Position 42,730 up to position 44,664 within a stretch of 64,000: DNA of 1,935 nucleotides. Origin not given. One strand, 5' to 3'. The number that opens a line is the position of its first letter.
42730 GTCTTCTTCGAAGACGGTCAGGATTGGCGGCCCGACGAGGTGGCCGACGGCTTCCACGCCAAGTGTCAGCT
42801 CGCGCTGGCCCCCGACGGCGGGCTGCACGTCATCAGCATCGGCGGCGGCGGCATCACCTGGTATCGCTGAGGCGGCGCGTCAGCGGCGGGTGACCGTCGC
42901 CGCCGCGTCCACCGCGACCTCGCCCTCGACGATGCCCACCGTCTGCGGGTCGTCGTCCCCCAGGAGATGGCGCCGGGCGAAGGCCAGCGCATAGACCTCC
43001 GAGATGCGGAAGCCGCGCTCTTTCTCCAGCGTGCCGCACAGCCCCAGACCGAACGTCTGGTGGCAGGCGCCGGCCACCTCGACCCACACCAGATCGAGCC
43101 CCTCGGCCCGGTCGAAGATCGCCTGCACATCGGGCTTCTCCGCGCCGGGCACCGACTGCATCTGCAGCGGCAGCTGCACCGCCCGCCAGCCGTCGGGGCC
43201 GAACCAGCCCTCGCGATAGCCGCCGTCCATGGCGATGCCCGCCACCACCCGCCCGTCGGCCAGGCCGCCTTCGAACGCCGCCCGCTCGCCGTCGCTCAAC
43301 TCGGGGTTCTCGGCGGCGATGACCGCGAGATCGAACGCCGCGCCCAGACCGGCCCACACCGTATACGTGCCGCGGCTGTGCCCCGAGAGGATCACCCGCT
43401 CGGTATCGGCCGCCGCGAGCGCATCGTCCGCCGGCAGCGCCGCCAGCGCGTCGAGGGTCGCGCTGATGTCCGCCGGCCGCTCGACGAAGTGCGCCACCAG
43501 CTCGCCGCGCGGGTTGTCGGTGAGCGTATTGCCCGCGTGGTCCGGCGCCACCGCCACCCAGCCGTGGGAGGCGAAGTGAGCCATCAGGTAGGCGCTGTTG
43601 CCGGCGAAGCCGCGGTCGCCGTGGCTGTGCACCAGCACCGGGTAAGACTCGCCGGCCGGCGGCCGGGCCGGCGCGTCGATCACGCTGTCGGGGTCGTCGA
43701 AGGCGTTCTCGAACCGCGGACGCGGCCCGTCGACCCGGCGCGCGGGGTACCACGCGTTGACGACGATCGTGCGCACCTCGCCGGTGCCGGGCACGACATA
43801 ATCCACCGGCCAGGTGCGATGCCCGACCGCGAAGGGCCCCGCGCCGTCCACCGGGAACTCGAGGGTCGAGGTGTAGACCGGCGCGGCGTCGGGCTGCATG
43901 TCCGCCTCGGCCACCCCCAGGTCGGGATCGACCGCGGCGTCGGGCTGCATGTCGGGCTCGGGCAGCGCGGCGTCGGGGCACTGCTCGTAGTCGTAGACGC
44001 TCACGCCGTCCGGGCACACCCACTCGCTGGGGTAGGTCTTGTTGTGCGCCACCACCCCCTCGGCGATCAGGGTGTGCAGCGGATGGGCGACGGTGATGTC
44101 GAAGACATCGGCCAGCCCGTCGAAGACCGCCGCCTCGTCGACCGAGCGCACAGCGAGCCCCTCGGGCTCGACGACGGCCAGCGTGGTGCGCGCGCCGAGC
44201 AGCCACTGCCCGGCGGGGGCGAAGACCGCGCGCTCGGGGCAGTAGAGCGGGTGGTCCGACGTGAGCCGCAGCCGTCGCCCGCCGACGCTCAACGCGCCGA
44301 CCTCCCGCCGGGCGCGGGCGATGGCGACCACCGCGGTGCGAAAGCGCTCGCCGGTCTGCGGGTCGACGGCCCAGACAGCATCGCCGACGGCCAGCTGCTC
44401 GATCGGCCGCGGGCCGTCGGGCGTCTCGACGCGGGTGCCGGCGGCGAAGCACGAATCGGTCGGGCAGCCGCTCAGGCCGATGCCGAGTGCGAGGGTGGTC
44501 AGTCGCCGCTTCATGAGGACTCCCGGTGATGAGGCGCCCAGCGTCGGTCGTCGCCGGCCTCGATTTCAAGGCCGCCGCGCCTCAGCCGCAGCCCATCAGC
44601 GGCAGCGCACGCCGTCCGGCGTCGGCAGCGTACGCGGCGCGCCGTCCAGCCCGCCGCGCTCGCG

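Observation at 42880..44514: Lipoprotein with an N-terminal Hint (bacterial intein-like) domain fused to an alpha/beta hydrolase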

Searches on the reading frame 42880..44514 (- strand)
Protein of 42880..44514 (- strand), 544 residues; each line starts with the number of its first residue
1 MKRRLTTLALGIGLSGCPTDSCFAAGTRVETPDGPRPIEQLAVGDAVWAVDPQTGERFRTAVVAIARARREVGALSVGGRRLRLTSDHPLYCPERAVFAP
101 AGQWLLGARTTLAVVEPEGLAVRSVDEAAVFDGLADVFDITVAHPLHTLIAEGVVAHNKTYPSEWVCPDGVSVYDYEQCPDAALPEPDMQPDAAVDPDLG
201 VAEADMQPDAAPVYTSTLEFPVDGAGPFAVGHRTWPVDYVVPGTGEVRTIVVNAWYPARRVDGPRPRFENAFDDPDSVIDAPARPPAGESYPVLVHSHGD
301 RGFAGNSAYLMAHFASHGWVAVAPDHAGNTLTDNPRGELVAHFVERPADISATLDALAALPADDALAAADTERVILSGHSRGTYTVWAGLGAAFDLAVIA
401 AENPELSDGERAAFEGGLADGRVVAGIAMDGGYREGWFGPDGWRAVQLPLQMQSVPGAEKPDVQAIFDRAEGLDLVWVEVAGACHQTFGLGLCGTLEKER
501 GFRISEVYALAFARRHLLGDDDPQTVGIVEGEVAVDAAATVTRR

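Call 3: search_protein_families(library=pfam, proteins=[window:42880-44514:-], max_evalue=0.1)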
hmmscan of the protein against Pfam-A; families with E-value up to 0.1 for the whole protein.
window:42880-44514:- (544 aa): 6 families
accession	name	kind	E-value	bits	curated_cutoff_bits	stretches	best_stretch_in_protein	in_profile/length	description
PF13403.11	Hint_2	-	2.1e-08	35.1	28.4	1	22-53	2-33/147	Hint domain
PF07224.18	Chlorophyllase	-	6.3e-08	32.2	26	1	285-388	36-132/301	Chlorophyllase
PF03403.19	PAF-AH_p_II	-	0.00023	20.3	20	1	284-327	95-136/372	Platelet-activating factor acetylhydrolase, isoform II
PF01079.26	Hint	-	0.003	17.6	29.7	1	19-92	10-88/213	Hint module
PF12146.15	Hydrolase_4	-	0.0032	17.2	27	1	293-386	6-90/239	Serine aminopeptidase, S33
PF00561.26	Abhydrolase_1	-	0.027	14.6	25.8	1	302-388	8-85/245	alpha/beta hydrolase fold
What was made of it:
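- On HINT superfamily: Pfam Hint_2 exceeds its gathering score (call 3).
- Checked: Pfam Hint_2 scores 35.1 bits against a cut-off of 28.4 (call 3).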

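Call 4: search_protein_families(library=ncbifam, proteins=[window:42880-44514:-], max_evalue=0.1)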
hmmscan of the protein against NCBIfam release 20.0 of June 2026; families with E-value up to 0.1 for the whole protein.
window:42880-44514:- (544 aa): 2 families
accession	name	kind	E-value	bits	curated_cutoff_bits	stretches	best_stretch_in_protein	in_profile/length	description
TIGR01443.1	intein_Cterm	domain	0.0031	17.7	15.6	1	136-158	1-23/24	intein C-terminal splicing region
TIGR01445.1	intein_Nterm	domain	0.038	15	24.5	1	22-91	1-82/83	intein N-terminal splicing region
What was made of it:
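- Checked: TIGR01443 intein_Cterm scores 17.7 bits against a cut-off of 15.6 (call 4).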

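Call 5: find_homologous_proteins(query=window:42880-44514:-, max_evalue=0.001)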
Query window:42880-44514:- (544 aa): 61 proteins with E <= 0.001 among 8000 candidates.
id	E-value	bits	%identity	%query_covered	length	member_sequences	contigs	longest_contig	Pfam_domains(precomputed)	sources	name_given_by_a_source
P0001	0.0e+0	1235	100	100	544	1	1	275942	PF07224.18,PF13403.12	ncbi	-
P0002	5.6e-191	654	82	66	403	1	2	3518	PF07224.18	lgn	-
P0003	6.4e-159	549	67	70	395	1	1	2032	PF07224.18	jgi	-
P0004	5.3e-155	536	65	68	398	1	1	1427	PF07224.18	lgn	-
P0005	6.2e-150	519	64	69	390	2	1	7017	PF07224.18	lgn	-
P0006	1.4e-146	508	67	64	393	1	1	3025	PF07224.18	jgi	-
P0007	2.5e-145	504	65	67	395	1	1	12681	PF07224.18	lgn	-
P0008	1.0e-118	416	58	60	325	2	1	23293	PF07224.18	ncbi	ncbi:MAG: hypothetical protein R3F65_28215, partial [bacterium]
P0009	7.3e-113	397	53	67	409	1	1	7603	PF07224.18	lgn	-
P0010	1.3e-110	389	54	67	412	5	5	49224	PF07224.18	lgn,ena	-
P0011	1.5e-105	372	56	60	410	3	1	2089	PF07224.18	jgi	jgi:predicted dienelactone hydrolase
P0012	1.1e-94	337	48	67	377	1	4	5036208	PF07224.18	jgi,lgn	-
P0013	1.2e-94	336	49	62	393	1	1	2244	PF03403.20,PF07224.18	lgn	-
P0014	2.6e-93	332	52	57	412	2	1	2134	PF07224.18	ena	-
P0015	4.7e-84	301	48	58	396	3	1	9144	PF03403.20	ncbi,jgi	jgi:predicted dienelactone hydrolase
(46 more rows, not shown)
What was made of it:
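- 42880..44514 (-): Whole gene: the 544-aa lipoprotein-Hint-esterase fusion, including the stop codon at 42880-42882. The exact protein is present in an NCBI record as P0001 (call 5).
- Closest known: Lp-PLA2/PAF-acetylhydrolase, chlorophyllase and cutinase/PETase-type alpha/beta-hydrolases. Different: This protein belongs to a distinct clade of lipoprotein esterases annotated 'predicted dienelactone hydrolase' (call 5).
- The fusion is a singleton: it was found once among 5.8 billion proteins (call 5). The fusion is unique (call 5). The protein is recorded from a 276-kb contig (call 5).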

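Call 6: search_solved_structures(query=window:42880-44514:-, max_evalue=1, show_alignments=3)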
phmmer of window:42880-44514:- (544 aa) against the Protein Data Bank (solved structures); distinct sequences matched with E-value up to 1: 17.
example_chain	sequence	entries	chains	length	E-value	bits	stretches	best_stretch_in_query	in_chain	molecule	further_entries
2lwy_A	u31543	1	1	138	4.4e-08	35.7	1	22-123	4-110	BACTERIAL INTEIN-LIKE DOMAIN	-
2in0_A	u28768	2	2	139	0.0017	20.5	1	58-158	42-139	Endonuclease PI-MtuI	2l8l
3igd_A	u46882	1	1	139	0.0034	19.5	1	22-158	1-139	Endonuclease PI-MtuI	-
5i0a_A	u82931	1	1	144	0.0038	19.4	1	58-159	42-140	Intein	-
2in9_A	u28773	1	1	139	0.0044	19.2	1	58-158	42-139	Endonuclease PI-MtuI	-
5k08_A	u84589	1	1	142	0.0065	18.6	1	58-157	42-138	RecA mini intein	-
8fjd_A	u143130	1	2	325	0.0082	18.3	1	269-391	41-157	Chlorophyllase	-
3ifj_A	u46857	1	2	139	0.011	17.9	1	58-158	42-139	Endonuclease PI-MtuI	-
2in8_A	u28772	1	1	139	0.019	17.1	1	22-158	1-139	Endonuclease PI-MtuI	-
7v8u_A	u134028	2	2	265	0.032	16.3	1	291-382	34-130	Esterase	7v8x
7v8v_A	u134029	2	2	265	0.082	15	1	291-382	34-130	esterase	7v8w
6m07_A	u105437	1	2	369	0.17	14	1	281-329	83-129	Platelet-activating factor acetylhydrolase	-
6m06_A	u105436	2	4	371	0.17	14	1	281-329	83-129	Platelet-activating factor acetylhydrolase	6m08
3d59_A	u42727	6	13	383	0.18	13.9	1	281-329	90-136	Platelet-activating factor acetylhydrolase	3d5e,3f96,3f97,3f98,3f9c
5i8p_A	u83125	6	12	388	0.18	13.9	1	281-329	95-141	Platelet-activating factor acetylhydrolase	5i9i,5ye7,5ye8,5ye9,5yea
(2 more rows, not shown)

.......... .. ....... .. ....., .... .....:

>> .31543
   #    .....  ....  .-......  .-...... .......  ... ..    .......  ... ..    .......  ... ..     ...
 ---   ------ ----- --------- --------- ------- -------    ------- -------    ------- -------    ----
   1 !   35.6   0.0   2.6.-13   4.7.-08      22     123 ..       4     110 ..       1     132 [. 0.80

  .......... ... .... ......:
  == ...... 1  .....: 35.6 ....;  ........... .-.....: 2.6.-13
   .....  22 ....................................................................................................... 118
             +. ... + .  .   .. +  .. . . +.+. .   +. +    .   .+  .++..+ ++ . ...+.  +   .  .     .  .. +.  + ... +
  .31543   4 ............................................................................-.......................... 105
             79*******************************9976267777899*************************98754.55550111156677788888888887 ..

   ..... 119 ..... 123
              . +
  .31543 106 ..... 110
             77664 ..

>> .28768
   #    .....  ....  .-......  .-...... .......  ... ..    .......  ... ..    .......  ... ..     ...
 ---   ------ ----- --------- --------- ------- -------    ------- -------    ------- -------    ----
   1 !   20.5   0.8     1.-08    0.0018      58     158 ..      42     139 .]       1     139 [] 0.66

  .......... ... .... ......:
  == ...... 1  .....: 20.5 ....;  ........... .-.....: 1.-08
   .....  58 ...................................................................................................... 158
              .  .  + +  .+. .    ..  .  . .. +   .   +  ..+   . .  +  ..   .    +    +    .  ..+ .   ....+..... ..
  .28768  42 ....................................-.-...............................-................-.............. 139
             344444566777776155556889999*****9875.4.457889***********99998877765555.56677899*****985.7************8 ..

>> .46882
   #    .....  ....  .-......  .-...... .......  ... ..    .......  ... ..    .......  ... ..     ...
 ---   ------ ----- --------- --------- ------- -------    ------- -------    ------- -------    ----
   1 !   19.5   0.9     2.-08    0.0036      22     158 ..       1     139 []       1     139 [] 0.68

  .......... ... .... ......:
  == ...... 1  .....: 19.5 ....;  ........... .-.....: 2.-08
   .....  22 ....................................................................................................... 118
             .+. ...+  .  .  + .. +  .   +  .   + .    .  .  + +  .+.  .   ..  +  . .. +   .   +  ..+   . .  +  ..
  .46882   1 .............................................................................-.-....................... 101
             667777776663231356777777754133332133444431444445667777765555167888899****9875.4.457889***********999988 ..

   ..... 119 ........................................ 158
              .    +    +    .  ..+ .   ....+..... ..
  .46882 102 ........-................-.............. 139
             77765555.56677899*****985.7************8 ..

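Call 12: find_encoding_contigs(protein=P0001, flank=10000, max_places=3)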
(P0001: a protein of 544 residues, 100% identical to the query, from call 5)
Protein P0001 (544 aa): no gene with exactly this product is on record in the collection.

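Call 16: find_encoding_contigs(protein=P0002, flank=5000, max_places=3)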
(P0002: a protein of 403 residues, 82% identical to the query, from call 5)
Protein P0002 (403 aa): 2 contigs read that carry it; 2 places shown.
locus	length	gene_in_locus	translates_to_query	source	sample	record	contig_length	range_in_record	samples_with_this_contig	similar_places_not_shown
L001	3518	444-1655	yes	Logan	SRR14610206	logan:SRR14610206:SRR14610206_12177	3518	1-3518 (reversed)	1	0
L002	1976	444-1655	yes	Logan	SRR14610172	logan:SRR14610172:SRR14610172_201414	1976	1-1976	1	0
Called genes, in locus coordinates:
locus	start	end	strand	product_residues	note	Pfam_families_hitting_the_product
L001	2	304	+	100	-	?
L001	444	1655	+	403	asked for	PF07224:Chlorophyllase (weak)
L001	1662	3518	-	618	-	?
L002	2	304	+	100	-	?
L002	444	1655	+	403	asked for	PF07224:Chlorophyllase (weak)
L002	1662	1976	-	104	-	?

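Call 30: list_cluster_members(proteins=[P0001])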
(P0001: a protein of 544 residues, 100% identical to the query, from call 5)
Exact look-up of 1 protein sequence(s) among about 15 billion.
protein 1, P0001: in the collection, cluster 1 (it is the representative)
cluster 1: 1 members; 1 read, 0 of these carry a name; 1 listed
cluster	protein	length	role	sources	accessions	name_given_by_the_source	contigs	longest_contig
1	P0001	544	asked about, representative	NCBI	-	-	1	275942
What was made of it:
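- The source contig could not be retrieved for independent checking (calls 12, 30).
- Tried and rejected: There was no gene record (call 12) and no name or accession (call 30).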

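Call 42: find_encoding_contigs(protein=P0007, flank=5000, max_places=2)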
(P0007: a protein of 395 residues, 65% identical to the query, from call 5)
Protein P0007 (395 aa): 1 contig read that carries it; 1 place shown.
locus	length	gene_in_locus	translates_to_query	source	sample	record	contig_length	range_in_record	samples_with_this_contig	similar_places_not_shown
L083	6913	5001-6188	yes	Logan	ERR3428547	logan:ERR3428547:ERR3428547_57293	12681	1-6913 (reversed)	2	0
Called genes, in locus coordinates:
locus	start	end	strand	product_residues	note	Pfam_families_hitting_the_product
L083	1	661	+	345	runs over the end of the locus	PF01073:3Beta_HSD, PF01370:Epimerase, PF02719:Polysacc_synt_2, PF04321:RmlD_sub_bind, PF05368:NmrA, PF07993:NAD_binding_4, PF16363:GDP_Man_Dehyd, PF13460:NAD_binding_10, +2 more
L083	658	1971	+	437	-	PF01565:FAD_binding_4, PF04030:ALO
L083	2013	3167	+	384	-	PF13439:Glyco_transf_4 (weak), PF00534:Glycos_transf_1, PF13692:Glyco_trans_1_4, PF13524:Glyco_trans_1_2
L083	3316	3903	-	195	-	-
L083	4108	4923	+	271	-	PF08220:HTH_DeoR (weak), PF08279:HTH_11, PF19187:HTH_PafC (faint), PF13280:WYL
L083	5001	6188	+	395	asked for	PF07224:Chlorophyllase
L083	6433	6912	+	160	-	?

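Call 43: find_encoding_contigs(protein=P0010, flank=5000, max_places=2)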
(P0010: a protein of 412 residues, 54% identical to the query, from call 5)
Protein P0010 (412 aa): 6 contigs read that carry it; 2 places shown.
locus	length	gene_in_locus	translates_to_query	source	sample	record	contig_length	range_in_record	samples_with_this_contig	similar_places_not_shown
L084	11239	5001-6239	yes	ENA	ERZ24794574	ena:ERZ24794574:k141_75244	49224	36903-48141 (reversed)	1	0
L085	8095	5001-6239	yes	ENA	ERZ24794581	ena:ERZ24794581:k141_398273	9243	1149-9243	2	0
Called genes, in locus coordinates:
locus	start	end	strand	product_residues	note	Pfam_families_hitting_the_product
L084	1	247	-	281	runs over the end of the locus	PF00106:adh_short, PF08659:KR (faint), PF13561:adh_short_C2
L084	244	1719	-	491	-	PF02384:N6_Mtase, PF07669:Eco57I (weak), PF12950:TaqI_C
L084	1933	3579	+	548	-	PF01590:GAF (weak), PF13185:GAF_2, PF00512:HisKA (weak), PF02518:HATPase_c, PF00072:Response_reg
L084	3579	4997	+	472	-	PF05656:DUF805 (weak), PF10604:Polyketide_cyc2 (weak)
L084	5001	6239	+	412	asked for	PF07224:Chlorophyllase (weak)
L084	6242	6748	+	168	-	-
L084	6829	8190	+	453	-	PF05598:DUF772 (weak), PF11867:T1RH-like_C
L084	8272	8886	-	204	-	-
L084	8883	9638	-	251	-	PF13808:DDE_Tnp_1_assoc, PF07591:PT-HINT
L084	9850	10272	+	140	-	PF10825:DUF2752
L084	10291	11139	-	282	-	PF00106:adh_short, PF08659:KR, PF13561:adh_short_C2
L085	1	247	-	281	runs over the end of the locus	PF00106:adh_short, PF08659:KR (faint), PF13561:adh_short_C2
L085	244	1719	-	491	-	PF02384:N6_Mtase, PF07669:Eco57I (weak), PF12950:TaqI_C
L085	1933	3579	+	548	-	PF01590:GAF (weak), PF13185:GAF_2, PF00512:HisKA (weak), PF02518:HATPase_c, PF00072:Response_reg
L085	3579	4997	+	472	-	PF05656:DUF805 (weak), PF10604:Polyketide_cyc2 (weak)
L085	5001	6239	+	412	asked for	PF07224:Chlorophyllase (weak)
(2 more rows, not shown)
